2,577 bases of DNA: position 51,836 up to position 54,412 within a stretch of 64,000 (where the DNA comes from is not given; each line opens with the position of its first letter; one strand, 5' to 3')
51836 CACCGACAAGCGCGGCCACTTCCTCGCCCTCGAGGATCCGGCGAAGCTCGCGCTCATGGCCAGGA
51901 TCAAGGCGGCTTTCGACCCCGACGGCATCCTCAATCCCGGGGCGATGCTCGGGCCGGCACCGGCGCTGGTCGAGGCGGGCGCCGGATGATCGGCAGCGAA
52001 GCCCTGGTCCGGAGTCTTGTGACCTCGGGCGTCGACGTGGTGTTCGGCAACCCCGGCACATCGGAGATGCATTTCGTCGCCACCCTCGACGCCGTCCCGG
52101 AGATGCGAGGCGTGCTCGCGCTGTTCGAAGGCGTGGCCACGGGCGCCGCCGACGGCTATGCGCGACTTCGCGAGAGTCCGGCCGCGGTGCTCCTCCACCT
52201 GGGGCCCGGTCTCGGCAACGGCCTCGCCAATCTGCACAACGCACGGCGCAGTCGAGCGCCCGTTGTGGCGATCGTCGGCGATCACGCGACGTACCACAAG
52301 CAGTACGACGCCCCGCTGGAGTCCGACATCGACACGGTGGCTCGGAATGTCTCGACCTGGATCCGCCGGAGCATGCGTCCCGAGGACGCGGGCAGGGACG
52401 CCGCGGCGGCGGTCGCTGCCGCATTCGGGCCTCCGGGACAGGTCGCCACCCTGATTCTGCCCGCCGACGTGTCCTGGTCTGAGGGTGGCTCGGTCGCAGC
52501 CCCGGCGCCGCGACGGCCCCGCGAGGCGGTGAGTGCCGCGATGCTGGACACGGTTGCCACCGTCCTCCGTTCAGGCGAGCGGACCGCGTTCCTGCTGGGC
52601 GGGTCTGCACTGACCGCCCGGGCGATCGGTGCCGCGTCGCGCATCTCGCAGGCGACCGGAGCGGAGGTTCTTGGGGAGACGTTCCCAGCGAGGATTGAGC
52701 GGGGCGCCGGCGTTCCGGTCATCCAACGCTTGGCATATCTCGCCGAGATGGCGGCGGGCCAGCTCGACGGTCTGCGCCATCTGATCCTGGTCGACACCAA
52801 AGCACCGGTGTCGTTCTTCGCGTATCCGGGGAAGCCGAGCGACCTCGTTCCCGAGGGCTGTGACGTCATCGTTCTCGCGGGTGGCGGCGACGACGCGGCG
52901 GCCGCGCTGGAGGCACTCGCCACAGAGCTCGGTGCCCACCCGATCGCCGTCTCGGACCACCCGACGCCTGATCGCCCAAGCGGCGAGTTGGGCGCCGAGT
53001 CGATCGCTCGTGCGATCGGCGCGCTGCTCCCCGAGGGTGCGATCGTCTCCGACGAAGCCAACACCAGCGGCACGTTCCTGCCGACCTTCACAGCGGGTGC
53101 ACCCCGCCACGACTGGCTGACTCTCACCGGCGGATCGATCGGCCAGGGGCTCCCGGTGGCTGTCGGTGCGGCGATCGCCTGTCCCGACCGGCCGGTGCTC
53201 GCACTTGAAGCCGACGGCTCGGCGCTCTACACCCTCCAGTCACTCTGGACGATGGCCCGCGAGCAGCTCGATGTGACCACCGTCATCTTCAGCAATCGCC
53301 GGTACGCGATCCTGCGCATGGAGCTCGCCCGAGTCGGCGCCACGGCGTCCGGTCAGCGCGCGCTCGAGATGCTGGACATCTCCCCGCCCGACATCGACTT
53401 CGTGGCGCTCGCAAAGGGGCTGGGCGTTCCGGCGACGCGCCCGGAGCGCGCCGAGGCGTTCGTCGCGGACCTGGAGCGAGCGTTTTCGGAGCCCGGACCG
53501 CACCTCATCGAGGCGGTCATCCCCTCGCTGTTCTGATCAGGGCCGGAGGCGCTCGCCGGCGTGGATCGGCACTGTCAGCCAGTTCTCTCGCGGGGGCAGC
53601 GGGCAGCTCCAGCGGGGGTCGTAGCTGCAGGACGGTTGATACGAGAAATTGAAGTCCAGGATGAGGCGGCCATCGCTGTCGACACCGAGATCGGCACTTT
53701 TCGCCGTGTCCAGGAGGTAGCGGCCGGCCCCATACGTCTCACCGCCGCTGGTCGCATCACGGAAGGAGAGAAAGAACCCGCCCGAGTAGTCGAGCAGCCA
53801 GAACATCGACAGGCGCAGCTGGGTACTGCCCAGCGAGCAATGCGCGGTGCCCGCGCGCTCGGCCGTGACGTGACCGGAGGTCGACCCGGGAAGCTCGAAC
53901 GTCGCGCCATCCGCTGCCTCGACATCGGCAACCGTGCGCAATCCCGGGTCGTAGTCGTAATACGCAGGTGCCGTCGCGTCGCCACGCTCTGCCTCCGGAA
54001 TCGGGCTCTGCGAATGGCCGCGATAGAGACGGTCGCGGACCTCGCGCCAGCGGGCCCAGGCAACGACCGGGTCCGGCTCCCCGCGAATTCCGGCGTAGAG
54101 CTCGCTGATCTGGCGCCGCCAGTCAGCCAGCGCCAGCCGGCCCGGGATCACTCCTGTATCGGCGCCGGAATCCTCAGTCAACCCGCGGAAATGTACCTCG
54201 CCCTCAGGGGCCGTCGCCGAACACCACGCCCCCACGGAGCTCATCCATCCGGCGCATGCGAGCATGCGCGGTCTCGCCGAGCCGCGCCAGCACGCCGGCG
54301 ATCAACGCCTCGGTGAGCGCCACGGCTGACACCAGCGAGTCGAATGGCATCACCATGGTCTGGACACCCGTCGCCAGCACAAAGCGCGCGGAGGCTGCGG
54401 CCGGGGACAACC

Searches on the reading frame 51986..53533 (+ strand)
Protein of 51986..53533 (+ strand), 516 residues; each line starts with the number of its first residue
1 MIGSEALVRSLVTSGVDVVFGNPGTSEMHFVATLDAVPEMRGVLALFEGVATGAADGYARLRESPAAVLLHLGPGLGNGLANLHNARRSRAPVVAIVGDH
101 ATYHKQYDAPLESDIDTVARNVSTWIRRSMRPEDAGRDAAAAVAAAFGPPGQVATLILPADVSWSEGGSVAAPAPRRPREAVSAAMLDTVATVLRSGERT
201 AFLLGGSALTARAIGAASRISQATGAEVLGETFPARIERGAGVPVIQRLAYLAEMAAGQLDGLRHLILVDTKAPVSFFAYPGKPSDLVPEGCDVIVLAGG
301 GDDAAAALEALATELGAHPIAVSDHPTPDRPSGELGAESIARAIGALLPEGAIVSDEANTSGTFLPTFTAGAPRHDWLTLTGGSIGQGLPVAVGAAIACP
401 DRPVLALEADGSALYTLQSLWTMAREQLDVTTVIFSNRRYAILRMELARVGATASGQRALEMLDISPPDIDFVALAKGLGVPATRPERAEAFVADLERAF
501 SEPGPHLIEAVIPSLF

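Call 30: search_protein_families(library=pfam, proteins=[window:51986-53533:+], max_evalue=0.001)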
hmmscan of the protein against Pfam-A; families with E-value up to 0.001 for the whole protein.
window:51986-53533:+ (516 aa): 2 families
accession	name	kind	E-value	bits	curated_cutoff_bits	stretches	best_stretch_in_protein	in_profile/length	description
PF02776.23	TPP_enzyme_N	-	9e-29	100.1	26.8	1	3-106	3-106/119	Thiamine pyrophosphate enzyme, N-terminal TPP binding domain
PF02775.26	TPP_enzyme_C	-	1.4e-27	96.8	21.9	1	373-509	18-150/151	Thiamine pyrophosphate enzyme, C-terminal TPP binding domain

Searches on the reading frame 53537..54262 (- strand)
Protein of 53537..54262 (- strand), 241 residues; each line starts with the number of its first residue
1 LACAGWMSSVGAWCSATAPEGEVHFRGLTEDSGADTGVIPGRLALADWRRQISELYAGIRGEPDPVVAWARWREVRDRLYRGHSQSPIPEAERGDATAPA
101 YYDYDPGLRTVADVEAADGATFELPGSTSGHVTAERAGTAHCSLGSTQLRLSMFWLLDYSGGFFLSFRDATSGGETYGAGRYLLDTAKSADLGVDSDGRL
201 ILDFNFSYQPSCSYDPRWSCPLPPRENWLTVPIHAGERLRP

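Call 30: search_protein_families(library=pfam, proteins=[window:53537-54262:-], max_evalue=0.001)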
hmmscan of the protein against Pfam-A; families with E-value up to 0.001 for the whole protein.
window:53537-54262:- (241 aa): 1 family
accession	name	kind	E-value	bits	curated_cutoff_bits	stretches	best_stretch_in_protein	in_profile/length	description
PF07920.16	DUF1684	-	6.9e-37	127.3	25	1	100-238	7-139/139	Protein of unknown function (DUF1684)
